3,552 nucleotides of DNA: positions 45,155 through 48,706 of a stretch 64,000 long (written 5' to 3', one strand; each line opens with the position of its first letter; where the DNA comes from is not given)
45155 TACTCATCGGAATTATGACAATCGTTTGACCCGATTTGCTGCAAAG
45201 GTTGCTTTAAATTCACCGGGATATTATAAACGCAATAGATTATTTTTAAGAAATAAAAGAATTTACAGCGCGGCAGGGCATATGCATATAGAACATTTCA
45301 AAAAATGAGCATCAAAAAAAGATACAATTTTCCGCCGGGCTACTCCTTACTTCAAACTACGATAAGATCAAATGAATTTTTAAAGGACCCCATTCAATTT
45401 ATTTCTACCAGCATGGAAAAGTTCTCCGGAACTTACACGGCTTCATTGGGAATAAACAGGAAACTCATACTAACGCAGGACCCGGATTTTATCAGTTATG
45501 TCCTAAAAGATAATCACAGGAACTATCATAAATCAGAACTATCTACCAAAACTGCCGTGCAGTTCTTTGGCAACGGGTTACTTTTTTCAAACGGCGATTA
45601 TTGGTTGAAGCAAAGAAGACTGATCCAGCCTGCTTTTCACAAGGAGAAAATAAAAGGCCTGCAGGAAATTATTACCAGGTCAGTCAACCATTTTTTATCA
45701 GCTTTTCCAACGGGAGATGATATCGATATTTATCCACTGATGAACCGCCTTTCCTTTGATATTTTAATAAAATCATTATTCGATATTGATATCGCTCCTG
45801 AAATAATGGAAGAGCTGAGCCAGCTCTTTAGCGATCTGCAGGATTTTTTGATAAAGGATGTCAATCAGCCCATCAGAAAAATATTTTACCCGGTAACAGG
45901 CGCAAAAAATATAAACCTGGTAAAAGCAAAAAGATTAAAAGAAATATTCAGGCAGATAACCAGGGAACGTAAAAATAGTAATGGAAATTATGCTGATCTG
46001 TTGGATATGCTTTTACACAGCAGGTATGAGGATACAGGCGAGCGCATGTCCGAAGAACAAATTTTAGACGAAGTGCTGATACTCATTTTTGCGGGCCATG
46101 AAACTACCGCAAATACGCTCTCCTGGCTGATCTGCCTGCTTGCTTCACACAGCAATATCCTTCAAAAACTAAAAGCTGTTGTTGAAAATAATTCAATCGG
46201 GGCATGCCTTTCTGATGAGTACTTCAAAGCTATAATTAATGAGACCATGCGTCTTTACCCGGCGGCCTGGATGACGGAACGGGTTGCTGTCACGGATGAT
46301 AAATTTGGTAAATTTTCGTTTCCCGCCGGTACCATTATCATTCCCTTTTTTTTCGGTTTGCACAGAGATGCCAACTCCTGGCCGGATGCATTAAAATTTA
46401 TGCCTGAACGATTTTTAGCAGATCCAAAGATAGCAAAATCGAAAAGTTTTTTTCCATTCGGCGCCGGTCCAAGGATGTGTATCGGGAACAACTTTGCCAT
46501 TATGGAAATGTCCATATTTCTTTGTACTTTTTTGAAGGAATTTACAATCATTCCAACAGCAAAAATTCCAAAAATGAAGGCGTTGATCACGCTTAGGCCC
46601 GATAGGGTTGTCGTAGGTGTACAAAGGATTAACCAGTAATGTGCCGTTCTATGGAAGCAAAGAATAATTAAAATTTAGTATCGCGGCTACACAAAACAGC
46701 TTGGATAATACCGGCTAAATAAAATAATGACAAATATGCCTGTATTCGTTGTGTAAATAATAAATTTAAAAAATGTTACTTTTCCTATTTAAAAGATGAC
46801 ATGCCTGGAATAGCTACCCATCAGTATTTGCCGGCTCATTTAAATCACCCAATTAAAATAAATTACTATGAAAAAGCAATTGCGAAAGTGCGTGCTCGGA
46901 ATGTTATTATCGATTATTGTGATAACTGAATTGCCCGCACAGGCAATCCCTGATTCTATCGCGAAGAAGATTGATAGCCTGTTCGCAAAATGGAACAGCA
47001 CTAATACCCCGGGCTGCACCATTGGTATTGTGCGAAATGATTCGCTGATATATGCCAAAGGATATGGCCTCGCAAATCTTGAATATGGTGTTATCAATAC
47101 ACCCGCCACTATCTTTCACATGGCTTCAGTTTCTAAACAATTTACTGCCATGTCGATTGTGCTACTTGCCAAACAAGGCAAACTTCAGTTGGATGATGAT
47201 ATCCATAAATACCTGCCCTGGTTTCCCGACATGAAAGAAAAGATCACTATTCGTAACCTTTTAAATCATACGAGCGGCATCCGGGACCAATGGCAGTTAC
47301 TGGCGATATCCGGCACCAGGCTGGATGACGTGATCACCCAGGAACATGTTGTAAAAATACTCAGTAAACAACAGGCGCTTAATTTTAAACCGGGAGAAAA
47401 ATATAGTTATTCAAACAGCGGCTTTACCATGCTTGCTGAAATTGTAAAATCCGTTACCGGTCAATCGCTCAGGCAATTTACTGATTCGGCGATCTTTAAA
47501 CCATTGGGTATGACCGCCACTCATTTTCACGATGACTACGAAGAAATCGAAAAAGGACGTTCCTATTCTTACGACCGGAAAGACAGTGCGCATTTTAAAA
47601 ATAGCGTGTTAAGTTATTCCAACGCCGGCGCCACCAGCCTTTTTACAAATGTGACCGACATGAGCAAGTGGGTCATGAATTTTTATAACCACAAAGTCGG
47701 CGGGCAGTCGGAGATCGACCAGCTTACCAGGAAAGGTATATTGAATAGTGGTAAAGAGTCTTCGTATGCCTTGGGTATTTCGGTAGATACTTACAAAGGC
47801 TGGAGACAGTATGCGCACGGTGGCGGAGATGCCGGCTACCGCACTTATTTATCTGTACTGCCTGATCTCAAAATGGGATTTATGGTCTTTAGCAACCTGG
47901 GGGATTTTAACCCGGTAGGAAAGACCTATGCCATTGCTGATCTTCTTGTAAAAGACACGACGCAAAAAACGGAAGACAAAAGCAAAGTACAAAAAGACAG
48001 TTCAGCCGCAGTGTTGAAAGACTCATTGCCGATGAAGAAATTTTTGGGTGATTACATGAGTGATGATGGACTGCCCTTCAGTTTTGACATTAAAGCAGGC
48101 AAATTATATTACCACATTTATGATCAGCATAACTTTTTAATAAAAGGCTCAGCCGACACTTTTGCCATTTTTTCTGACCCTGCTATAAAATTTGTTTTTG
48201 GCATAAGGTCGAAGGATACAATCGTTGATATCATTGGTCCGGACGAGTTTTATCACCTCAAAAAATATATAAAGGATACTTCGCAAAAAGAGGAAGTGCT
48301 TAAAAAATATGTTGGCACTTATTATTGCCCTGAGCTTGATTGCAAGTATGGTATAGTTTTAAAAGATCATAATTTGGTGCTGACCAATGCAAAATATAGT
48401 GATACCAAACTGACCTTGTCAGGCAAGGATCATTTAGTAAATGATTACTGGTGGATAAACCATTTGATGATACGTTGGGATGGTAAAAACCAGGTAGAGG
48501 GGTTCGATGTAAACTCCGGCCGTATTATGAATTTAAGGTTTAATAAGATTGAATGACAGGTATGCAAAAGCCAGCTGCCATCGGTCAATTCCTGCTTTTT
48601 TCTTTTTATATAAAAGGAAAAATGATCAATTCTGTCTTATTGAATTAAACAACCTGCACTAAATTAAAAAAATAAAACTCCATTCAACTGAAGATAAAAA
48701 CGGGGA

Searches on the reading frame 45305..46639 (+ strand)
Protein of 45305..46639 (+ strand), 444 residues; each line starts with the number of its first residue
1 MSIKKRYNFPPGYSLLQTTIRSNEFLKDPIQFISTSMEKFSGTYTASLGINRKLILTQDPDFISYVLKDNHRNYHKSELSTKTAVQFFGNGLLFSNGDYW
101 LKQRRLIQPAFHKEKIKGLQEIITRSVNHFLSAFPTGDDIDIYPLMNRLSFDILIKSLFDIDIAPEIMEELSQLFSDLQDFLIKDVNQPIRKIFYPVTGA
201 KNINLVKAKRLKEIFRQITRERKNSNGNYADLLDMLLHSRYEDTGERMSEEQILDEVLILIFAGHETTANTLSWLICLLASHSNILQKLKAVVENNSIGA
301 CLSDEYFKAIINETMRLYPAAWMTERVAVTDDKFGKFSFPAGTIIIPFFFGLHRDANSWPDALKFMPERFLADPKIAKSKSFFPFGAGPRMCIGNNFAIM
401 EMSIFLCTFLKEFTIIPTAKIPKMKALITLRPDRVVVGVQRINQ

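Call 43: search_protein_families(library=pfam, proteins=[window:45305-46639:+], max_evalue=0.001)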
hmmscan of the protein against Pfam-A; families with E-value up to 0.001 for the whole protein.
window:45305-46639:+ (444 aa): 1 family
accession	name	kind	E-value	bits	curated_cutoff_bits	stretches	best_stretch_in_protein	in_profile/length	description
PF00067.27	p450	-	7.1e-72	243.1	22.8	1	32-424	25-445/462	Cytochrome P450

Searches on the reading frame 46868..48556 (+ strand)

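Call 56: search_protein_families(library=pfam, proteins=[window:46868-48556:+], max_evalue=0.000001)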
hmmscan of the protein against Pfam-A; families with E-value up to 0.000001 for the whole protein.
window:46868-48556:+ (562 aa): 1 family
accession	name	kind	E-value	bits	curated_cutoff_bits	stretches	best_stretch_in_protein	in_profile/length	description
PF00144.29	Beta-lactamase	-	1.1e-60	206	27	1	42-357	9-323/329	Beta-lactamase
